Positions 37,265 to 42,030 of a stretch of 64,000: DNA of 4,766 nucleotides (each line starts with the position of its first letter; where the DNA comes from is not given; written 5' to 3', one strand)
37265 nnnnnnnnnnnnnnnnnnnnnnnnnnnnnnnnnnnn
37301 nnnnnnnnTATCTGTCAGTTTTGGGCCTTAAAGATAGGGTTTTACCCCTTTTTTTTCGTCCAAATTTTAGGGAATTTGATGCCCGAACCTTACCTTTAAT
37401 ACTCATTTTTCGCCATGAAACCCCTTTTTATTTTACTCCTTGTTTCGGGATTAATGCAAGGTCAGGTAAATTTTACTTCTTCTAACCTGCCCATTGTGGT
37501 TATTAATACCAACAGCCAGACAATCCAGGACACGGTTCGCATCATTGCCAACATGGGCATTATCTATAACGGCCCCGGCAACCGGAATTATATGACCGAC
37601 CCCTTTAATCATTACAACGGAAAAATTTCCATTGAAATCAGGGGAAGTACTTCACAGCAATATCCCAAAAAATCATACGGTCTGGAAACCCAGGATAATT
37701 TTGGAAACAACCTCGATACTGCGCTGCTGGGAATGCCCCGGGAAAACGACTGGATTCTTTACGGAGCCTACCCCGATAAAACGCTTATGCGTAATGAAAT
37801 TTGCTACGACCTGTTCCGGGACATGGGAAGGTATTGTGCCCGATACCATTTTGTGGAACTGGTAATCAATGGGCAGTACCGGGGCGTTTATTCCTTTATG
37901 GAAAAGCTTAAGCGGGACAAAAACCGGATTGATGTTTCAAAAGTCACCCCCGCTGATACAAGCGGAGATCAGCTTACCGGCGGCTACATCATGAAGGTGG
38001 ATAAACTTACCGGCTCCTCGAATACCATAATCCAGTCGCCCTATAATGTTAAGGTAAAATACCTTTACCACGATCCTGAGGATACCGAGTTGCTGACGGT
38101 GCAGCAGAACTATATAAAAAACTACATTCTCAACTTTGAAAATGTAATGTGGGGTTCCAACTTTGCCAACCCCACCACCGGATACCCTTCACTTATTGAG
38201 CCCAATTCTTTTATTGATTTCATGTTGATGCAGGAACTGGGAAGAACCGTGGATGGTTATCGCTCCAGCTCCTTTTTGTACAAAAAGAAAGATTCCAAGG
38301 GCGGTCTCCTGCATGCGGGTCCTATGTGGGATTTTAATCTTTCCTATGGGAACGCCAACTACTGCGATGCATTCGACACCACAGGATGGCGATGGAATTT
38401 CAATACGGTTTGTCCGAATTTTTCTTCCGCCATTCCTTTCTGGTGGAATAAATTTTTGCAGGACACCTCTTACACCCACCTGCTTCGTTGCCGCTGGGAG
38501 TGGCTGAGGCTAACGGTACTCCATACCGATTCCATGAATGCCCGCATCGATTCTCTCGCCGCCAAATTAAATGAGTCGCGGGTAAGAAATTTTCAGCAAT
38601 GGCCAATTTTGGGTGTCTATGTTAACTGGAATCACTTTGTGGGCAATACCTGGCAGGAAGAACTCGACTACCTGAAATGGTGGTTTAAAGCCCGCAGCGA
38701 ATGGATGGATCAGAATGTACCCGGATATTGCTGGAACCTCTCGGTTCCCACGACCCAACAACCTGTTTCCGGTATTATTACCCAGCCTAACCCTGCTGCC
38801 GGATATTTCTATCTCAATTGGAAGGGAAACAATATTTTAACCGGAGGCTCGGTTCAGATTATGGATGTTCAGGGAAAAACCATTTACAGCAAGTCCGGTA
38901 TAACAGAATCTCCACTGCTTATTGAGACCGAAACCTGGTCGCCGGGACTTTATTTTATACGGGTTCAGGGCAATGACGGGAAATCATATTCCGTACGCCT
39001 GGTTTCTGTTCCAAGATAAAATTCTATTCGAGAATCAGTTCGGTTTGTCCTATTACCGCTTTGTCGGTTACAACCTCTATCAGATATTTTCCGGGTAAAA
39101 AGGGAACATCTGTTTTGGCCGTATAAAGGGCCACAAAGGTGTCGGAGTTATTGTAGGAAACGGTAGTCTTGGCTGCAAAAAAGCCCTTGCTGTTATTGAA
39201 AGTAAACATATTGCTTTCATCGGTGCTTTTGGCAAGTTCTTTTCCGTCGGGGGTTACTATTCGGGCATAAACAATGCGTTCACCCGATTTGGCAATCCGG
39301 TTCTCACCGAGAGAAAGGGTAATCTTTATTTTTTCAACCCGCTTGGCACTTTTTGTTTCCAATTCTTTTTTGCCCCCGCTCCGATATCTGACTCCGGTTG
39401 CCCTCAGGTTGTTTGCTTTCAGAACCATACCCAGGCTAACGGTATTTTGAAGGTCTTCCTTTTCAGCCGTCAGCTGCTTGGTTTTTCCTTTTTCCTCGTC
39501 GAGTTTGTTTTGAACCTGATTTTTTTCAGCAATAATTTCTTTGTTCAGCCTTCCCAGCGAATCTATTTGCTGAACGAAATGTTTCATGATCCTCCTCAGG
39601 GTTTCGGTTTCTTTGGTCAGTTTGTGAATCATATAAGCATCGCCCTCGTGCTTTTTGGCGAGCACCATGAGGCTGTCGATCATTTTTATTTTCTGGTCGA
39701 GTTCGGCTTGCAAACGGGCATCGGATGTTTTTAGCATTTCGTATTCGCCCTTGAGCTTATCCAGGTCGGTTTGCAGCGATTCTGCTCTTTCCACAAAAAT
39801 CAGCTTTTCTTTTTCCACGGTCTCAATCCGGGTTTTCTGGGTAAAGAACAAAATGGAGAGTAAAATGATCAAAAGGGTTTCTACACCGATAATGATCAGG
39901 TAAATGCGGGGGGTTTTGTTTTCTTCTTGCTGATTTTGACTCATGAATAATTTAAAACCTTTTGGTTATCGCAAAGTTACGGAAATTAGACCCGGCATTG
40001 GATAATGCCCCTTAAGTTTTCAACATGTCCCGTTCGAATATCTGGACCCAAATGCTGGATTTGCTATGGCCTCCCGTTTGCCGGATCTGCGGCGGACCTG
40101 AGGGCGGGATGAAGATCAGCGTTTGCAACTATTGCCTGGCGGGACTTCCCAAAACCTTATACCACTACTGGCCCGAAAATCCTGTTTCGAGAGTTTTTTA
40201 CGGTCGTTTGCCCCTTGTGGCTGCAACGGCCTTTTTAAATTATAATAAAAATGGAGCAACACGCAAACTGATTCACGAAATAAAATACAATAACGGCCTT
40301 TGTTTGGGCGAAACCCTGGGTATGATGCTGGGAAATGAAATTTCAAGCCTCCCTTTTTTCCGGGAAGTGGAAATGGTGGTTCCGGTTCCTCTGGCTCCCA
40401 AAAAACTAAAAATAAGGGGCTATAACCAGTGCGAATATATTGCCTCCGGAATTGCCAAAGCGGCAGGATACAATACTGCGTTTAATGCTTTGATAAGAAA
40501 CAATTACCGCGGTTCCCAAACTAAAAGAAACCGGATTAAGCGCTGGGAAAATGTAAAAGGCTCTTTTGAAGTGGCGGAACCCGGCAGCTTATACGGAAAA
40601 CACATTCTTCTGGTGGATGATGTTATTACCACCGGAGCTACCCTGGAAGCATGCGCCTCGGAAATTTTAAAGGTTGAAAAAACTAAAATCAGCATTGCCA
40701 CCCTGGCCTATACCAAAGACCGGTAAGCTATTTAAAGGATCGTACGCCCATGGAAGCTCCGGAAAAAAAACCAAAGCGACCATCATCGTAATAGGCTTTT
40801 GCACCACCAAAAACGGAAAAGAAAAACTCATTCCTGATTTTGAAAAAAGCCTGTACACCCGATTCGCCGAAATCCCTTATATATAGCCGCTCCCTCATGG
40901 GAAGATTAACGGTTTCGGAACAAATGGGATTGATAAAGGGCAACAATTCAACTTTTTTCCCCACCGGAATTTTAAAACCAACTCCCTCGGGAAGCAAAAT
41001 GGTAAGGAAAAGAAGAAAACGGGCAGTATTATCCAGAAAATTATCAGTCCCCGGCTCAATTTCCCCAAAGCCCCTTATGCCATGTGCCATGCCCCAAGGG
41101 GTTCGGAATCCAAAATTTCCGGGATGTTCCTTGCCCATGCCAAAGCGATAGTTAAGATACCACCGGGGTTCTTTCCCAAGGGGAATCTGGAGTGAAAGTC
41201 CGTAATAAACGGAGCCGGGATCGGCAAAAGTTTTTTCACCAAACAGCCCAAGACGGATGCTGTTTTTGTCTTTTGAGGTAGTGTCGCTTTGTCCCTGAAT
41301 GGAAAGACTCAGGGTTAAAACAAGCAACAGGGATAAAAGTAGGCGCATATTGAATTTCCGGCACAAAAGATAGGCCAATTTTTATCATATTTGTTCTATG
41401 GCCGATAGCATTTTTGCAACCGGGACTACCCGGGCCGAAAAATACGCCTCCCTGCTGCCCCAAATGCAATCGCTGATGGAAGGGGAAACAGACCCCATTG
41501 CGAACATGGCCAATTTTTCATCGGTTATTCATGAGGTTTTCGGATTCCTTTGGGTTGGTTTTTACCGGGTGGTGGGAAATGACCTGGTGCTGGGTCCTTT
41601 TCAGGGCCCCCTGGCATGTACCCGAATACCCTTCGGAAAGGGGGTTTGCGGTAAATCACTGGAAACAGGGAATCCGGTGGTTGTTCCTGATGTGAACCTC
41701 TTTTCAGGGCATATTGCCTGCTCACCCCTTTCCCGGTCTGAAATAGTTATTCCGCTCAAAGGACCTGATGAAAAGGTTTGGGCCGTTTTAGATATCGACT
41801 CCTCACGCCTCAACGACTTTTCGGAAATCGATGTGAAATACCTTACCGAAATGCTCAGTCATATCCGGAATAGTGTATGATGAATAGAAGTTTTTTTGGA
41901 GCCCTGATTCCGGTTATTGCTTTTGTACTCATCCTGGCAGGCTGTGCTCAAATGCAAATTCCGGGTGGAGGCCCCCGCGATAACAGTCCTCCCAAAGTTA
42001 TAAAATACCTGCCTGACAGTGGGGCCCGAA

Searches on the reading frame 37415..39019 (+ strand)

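Call 10: search_protein_families(library=pfam, proteins=[window:37415-39019:+], max_evalue=0.001)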
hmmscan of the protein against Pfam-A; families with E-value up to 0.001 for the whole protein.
window:37415-39019:+ (534 aa): 2 families
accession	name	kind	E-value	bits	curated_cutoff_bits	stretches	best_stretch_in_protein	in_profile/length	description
PF08757.17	CotH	-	6.8e-56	190.6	23.8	1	73-431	1-322/322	CotH kinase protein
PF18962.6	Por_Secre_tail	-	8.7e-09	36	27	1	458-525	3-70/75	Secretion system C-terminal sorting domain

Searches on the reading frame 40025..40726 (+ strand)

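Call 11: search_protein_families(library=pfam, proteins=[window:40025-40726:+], max_evalue=0.001)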
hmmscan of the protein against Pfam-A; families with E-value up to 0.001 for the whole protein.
window:40025-40726:+ (233 aa): 2 families
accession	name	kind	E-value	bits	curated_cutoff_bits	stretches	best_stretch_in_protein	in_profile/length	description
PF00156.33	Pribosyltran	-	5.1e-08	32.8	26.3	1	184-230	80-126/158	Phosphoribosyl transferase domain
PF18912.6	DZR_2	-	0.00028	21.1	27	1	10-41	1-31/56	Double zinc ribbon domain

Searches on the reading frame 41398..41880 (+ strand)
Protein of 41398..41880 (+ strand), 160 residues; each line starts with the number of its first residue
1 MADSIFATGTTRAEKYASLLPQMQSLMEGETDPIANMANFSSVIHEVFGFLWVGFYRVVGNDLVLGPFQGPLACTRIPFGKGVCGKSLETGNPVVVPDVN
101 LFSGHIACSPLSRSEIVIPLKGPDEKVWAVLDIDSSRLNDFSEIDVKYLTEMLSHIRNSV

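Call 11: search_protein_families(library=pfam, proteins=[window:41398-41880:+], max_evalue=0.001)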
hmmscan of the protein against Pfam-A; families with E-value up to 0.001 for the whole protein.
window:41398-41880:+ (160 aa): 2 families
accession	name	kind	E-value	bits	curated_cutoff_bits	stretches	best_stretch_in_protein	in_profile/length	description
PF13185.12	GAF_2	-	1e-10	42.4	28.6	1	53-156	22-131/136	GAF domain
PF01590.32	GAF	-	4.7e-10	40.5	22.4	1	43-155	12-128/133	GAF domain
